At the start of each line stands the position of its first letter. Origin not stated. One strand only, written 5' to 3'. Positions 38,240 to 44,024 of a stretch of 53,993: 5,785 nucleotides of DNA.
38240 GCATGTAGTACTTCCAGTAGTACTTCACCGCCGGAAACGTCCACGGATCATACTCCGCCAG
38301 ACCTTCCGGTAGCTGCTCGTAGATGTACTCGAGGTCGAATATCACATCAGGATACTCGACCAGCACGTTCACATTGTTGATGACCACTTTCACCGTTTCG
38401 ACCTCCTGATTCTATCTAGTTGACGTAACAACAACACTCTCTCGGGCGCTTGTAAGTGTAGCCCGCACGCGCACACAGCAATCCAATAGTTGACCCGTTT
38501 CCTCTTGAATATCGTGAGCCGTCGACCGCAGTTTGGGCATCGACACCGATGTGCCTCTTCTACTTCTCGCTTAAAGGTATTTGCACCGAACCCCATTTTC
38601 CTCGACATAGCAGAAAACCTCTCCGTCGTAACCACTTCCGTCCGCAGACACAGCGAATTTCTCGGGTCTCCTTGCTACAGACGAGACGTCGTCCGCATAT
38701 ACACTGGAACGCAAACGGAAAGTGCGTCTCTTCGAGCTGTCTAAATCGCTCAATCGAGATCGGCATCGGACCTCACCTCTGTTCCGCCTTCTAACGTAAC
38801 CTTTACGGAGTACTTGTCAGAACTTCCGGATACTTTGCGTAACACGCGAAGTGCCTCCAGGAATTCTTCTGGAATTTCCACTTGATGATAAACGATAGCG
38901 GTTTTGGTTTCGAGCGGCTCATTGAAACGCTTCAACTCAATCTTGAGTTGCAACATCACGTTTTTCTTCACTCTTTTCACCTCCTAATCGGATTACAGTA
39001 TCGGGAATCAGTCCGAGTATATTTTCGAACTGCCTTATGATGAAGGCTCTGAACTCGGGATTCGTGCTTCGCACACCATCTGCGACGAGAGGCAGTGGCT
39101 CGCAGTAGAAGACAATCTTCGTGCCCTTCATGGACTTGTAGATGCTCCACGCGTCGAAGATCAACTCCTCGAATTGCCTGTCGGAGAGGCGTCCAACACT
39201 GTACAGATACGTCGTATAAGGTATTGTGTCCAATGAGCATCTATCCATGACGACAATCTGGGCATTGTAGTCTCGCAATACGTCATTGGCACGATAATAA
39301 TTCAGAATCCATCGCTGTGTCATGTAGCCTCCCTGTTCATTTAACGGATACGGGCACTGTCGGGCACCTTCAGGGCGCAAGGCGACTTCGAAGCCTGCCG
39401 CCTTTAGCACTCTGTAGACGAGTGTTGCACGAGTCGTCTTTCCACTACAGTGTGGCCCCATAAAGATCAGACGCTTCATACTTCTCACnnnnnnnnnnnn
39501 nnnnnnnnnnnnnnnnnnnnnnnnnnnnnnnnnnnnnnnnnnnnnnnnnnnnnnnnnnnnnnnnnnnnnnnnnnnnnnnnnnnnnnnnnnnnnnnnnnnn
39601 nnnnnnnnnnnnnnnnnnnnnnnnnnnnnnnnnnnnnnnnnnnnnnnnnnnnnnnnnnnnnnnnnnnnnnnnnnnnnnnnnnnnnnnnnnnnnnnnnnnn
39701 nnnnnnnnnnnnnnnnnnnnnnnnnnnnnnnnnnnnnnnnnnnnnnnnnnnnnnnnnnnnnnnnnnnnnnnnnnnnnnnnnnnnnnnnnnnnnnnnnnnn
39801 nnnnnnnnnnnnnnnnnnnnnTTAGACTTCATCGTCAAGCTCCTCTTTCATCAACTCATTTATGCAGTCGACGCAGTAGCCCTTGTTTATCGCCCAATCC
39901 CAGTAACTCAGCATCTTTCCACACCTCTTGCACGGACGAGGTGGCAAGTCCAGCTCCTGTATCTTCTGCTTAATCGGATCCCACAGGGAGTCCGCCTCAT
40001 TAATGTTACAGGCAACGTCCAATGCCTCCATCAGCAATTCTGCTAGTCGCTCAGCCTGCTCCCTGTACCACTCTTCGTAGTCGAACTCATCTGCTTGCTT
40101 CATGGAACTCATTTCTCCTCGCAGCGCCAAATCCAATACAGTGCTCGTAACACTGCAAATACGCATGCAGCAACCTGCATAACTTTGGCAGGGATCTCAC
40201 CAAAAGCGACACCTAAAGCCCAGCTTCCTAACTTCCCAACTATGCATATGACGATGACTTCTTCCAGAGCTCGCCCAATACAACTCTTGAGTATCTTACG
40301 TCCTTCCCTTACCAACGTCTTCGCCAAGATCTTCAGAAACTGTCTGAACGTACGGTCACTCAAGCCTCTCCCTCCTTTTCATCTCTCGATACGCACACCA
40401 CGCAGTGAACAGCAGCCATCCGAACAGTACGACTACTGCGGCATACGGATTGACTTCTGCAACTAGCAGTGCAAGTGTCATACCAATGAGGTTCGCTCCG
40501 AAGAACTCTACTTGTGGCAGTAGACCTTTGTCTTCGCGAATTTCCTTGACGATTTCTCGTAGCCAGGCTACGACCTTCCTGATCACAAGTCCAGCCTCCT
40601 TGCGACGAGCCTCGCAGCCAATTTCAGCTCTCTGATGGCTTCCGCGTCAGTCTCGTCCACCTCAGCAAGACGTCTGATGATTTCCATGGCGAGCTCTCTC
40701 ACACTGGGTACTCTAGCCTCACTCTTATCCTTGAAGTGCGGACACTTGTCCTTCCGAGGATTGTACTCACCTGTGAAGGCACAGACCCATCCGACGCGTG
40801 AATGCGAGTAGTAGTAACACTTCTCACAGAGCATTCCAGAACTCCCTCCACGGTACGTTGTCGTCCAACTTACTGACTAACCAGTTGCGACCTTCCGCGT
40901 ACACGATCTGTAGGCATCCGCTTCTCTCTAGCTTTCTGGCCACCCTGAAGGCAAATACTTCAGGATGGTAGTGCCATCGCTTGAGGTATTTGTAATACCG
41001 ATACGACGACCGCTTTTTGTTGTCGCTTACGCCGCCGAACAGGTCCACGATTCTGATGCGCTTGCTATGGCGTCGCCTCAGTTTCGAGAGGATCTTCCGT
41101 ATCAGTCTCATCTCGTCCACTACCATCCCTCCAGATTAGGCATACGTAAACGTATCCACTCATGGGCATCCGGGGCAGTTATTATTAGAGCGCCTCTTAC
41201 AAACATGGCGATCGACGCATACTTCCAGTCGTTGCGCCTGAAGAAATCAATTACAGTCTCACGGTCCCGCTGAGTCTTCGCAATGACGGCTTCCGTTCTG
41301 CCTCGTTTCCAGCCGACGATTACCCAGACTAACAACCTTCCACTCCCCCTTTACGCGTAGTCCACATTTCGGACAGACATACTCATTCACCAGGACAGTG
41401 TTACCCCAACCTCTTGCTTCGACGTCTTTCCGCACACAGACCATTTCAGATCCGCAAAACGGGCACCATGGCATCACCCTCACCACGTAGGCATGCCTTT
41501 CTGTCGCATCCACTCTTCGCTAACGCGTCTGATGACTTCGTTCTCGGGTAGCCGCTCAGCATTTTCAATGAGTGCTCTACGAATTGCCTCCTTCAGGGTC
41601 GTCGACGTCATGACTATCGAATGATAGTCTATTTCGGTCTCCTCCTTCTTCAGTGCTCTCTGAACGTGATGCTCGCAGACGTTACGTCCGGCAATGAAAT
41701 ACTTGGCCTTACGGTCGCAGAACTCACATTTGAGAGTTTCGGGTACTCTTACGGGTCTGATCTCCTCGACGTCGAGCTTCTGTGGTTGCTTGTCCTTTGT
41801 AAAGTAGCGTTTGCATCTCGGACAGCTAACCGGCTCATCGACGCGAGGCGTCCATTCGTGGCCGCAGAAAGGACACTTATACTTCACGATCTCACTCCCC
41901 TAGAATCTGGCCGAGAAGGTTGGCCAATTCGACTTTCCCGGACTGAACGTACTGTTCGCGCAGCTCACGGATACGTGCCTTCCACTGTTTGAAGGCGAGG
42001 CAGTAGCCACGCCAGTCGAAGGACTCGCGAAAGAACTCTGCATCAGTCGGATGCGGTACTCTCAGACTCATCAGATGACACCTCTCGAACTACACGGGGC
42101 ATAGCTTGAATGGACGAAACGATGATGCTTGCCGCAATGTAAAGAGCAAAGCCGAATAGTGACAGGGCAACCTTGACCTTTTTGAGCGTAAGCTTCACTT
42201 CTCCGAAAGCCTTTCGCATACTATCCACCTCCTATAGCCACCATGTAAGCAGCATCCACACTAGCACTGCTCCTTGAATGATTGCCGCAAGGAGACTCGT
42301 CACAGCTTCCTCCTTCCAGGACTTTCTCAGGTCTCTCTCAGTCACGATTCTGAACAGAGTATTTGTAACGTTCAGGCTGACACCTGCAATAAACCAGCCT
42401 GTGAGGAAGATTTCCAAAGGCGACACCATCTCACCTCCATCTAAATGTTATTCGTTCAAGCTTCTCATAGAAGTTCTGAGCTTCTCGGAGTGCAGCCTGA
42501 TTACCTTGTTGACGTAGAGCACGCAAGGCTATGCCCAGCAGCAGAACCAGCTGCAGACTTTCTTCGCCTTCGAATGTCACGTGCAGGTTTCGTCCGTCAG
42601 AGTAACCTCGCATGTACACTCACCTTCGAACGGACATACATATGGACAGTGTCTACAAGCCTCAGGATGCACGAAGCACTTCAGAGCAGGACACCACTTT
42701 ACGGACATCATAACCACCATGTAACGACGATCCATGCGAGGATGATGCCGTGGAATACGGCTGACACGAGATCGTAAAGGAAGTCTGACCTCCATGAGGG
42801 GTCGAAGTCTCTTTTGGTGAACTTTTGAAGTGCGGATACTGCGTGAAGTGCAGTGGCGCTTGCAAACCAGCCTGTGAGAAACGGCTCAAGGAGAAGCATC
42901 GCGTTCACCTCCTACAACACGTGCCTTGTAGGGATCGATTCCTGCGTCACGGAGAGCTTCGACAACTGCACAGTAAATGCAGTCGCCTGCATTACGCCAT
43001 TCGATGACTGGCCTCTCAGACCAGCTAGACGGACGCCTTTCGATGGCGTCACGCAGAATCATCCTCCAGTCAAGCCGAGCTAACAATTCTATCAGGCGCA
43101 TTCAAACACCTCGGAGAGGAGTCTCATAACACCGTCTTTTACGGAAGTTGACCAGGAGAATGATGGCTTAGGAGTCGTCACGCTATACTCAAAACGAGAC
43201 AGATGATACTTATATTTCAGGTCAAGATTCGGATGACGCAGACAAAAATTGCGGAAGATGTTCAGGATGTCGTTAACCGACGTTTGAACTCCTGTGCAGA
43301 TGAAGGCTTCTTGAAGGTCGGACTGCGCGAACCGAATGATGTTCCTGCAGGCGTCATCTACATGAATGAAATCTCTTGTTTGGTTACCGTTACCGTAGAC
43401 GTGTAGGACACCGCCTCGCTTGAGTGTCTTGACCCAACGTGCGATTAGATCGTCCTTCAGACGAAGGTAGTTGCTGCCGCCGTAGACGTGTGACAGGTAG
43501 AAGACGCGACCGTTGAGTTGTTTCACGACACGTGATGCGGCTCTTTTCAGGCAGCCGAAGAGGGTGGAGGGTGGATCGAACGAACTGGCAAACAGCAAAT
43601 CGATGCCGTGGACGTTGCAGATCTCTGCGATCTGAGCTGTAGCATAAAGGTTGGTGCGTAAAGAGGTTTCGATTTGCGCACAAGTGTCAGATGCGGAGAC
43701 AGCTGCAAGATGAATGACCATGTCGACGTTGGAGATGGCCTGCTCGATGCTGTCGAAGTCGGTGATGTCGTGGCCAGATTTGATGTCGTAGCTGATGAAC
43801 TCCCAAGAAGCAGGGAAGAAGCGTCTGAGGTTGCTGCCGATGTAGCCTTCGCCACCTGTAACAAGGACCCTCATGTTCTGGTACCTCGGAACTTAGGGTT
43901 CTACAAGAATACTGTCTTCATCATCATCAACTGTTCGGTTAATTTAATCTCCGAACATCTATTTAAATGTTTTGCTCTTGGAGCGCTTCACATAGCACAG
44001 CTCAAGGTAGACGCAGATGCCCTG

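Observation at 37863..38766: Virus-encoded two-repeat TBP homologue followed by two small zinc-ribbon proteins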

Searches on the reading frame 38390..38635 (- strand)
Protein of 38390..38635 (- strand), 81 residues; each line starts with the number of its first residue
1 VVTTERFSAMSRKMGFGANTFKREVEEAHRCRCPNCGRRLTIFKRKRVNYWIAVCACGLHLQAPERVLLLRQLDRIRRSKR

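Call 3: search_protein_families(library=pfam, proteins=[window:38390-38635:-], max_evalue=1)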
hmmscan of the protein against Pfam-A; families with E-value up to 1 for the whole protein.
window:38390-38635:- (81 aa): 1 family
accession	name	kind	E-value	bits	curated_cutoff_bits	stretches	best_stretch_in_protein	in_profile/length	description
PF14354.12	Lar_restr_allev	-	0.0068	17.1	28.6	1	33-59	6-33/58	Restriction alleviation protein Lar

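Call 69: search_protein_families(library=phrogs, proteins=[window:38390-38608:-], max_evalue=0.01)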
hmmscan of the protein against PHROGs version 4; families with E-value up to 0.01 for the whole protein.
window:38390-38608:- (72 aa): 1 family
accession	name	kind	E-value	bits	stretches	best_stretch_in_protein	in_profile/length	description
phrog_4615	-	unknown function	0.00033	21.8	1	13-51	16-54/61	-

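Call 96: search_solved_structures(query=A8, max_evalue=10)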
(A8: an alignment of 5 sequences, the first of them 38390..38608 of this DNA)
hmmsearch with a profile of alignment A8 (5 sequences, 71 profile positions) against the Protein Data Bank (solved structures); distinct sequences matched with E-value up to 10: 22.
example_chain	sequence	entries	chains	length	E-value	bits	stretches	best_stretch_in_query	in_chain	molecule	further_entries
4mjc_A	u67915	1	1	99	0.11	15.4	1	9-40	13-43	Probable glutaredoxin ssr2061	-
3qmx_A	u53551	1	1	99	0.11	15.4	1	9-40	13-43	Glutaredoxin A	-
4mja_A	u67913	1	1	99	0.11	15.4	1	9-40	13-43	Probable glutaredoxin ssr2061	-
4mjb_A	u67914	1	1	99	0.11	15.4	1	9-40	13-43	Probable glutaredoxin ssr2061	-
1l8d_A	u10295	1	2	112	0.19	14.6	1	11-36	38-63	DNA double-strand break repair rad50 ATPase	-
6zff_A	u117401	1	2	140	0.21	14.5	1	11-36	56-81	DNA double-strand break repair Rad50 ATPase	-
8adn_I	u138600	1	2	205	0.25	14.2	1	31-52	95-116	Proteasome subunit beta type-3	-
36rp_P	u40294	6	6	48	0.38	13.6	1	21-36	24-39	DNA-directed RNA polymerase subunit Rpo12 | DNA-directed RNA polymerase subunit P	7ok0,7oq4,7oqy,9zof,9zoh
2pmz_P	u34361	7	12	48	0.48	13.3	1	20-36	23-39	DNA-directed RNA polymerase subunit P | DNA-DIRECTED RNA POLYMERASE RPO12 SUBUNIT | RNA POLYMERASE SUBUNIT 12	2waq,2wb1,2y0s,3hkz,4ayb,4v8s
4qiw_P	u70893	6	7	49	0.65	12.9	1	17-38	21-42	DNA-directed RNA polymerase subunit P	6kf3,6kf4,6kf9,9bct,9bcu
2k5c_A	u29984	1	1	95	0.65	12.9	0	18-28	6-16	uncharacterized protein PF0385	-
2nb9_A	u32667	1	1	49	0.72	12.7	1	18-34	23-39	Uncharacterized protein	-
9fhl_W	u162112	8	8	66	0.83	12.5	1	19-34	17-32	Small ribosomal subunit protein eS27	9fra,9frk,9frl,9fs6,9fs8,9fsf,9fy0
36ro_P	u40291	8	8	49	1.4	11.8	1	19-33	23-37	DNA-directed RNA polymerase subunit Rpo12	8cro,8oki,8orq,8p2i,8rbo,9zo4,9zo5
5aas_A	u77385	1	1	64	1.6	11.7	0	9-27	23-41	TAX1-BINDING PROTEIN 1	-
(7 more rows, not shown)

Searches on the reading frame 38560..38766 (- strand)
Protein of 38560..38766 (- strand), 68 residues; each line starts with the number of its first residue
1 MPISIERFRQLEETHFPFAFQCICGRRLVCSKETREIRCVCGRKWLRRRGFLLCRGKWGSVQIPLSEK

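Call 3: search_protein_families(library=pfam, proteins=[window:38560-38766:-], max_evalue=1)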
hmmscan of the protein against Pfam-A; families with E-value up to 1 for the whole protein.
window:38560-38766:- (68 aa): 1 family
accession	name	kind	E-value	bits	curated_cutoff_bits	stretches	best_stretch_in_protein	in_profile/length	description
PF09082.15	DUF1922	-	0.0041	17.7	30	1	20-44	5-29/56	Domain of unknown function (DUF1922)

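Call 69: search_protein_families(library=phrogs, proteins=[window:38560-38766:-], max_evalue=0.01)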
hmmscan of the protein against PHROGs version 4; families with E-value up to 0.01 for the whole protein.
window:38560-38766:- (68 aa): 0 families

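Call 97: search_solved_structures(query=A9, max_evalue=10)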
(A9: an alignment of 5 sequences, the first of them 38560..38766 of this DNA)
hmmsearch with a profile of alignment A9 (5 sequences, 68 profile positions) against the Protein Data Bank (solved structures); distinct sequences matched with E-value up to 10: 2.
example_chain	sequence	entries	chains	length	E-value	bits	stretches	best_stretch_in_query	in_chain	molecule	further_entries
1gh9_A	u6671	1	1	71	0.011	18.9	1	19-55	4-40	8.3 KDA PROTEIN (GENE MTH1184)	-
2gai_A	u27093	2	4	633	0.5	13.6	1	15-47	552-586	DNA topoisomerase I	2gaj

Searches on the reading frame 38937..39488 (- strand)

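Call 3: search_protein_families(library=pfam, proteins=[window:38937-39488:-], max_evalue=1)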
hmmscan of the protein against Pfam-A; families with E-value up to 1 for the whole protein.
window:38937-39488:- (183 aa): 3 families
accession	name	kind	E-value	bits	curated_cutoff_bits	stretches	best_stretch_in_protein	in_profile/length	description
PF13521.12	AAA_28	-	5.4e-08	33.7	27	1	7-166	2-154/164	AAA domain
PF02223.23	Thymidylate_kin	-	0.016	15.4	27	1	15-94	7-98/185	Thymidylate kinase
PF08518.16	GIT_SHD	-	0.083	13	21.1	1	99-114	6-21/29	Spa2 homology domain (SHD) of GIT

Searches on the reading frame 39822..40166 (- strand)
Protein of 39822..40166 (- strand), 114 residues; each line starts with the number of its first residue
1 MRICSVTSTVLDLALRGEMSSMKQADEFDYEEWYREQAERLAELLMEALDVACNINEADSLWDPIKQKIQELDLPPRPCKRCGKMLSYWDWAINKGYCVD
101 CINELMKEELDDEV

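Call 57: search_protein_families(library=pfam, proteins=[window:39822-40166:-], max_evalue=0.05)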
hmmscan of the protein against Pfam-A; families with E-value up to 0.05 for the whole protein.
window:39822-40166:- (114 aa): 1 family
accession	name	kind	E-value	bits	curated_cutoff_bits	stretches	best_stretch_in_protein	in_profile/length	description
PF24734.1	DUF7685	-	0.0023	18.2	27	1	79-111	2-41/43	Domain of unknown function (DUF7685)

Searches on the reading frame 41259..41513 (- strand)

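Call 57: search_protein_families(library=pfam, proteins=[window:41259-41513:-], max_evalue=0.05)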
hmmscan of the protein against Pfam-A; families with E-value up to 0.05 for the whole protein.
window:41259-41513:- (84 aa): 14 families
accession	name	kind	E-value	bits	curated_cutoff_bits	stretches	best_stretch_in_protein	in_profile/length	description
PF22747.2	Zn_ribbon_DUF2089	-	2.6e-05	24.7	27.6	1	38-60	6-28/32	DUF2089 zinc ribbon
PF14169.11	YdjO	-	3.8e-05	23.8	27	1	6-27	31-52/59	Cold-inducible protein YdjO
PF08271.17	Zn_Ribbon_TF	-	0.00051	20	29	0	43-52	18-27/43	TFIIB zinc-binding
PF13240.11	Zn_Ribbon_1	-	0.0061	16.8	25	0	43-51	12-20/23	zinc-ribbon domain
PF08274.17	Zn_Ribbon_YjdM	-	0.011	16.1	30.8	0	14-24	2-12/30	PhnA Zinc-Ribbon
PF09723.15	Zn_ribbon_8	-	0.016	15.6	34.4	0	44-52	5-13/41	Zinc ribbon domain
PF18912.6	DZR_2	-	0.027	14.7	27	1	15-56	8-48/56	Double zinc ribbon domain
PF07754.17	HVO_2753_ZBP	-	0.028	14.7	33.2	0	16-51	18-46/46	Small zinc finger protein HVO_2753-like, Zn-binding pocket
PF12760.12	Zn_ribbon_IS1595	-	0.03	14.7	25.4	0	36-53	15-27/46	Transposase zinc-ribbon domain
PF11672.13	DUF3268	-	0.033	15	28.4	1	16-55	4-44/121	zinc-finger-containing domain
PF12773.13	DZR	-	0.036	14.7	27.3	0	17-59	15-39/45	Double zinc ribbon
PF09297.16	Zn_ribbon_NUD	-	0.038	14.1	24.8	0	16-27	5-16/32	NADH pyrophosphatase zinc ribbon domain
PF08792.16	A2L_zn_ribbon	-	0.044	13.9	22.9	0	43-52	20-29/33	A2L zinc ribbon domain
PF14354.12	Lar_restr_allev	-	0.048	14.4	28.6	0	17-52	6-33/58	Restriction alleviation protein Lar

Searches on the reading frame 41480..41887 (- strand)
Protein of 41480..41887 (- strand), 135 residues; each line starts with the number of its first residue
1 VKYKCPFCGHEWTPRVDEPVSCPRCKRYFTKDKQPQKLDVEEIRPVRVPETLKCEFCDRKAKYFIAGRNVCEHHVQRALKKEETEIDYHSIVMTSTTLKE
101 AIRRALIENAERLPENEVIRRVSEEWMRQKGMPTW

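Call 57: search_protein_families(library=pfam, proteins=[window:41480-41887:-], max_evalue=0.05)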
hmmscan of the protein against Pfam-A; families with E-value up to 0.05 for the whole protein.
window:41480-41887:- (135 aa): 7 families
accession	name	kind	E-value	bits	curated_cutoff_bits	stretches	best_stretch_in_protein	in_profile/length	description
PF17026.10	zf-RRPl_C4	-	6.6e-06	26.7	28.9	1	3-62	2-63/108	Putative ribonucleoprotein zinc-finger pf C4 type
PF01155.25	HypA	-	0.001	19.5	28.9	1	2-43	70-110/112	Hydrogenase/urease nickel incorporation, metallochaperone, hypA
PF12675.12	DUF3795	-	0.017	16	22.6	1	21-74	8-59/83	Protein of unknown function (DUF3795)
PF14311.12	DUF4379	-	0.023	15.4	24.5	1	3-27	28-55/56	Probable Treble clef zinc finger domain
PF09723.15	Zn_ribbon_8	-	0.025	15.1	34.4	1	3-27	6-34/41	Zinc ribbon domain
PF10571.15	UPF0547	-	0.028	15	29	1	4-14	16-26/26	Uncharacterised protein family UPF0547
PF14116.11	YyzF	-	0.028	14.9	27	1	50-65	32-47/48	YyzF-like protein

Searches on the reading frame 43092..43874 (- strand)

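Call 16: search_protein_families(library=pfam, proteins=[window:43092-43874:-], max_evalue=0.01)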
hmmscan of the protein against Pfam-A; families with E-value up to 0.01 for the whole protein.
window:43092-43874:- (260 aa): 6 families
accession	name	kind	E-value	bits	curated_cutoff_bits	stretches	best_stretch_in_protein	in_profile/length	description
PF01370.27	Epimerase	-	2.4e-24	86.5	20.9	1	3-185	1-227/240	NAD dependent epimerase/dehydratase family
PF16363.11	GDP_Man_Dehyd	-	2.1e-15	57.4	27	2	131-206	184-261/332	GDP-mannose 4,6 dehydratase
PF04321.23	RmlD_sub_bind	-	7.5e-13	48.6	27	1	1-98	1-101/287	RmlD substrate binding domain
PF02719.21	Polysacc_synt_2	-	6.1e-09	35.9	20.2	1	36-194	62-229/293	Polysaccharide biosynthesis protein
PF01073.25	3Beta_HSD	-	1.6e-07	31.1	22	1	35-99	52-117/280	3-beta hydroxysteroid dehydrogenase/isomerase family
PF07993.18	NAD_binding_4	-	0.0068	16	20.1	0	42-98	81-137/258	Male sterility protein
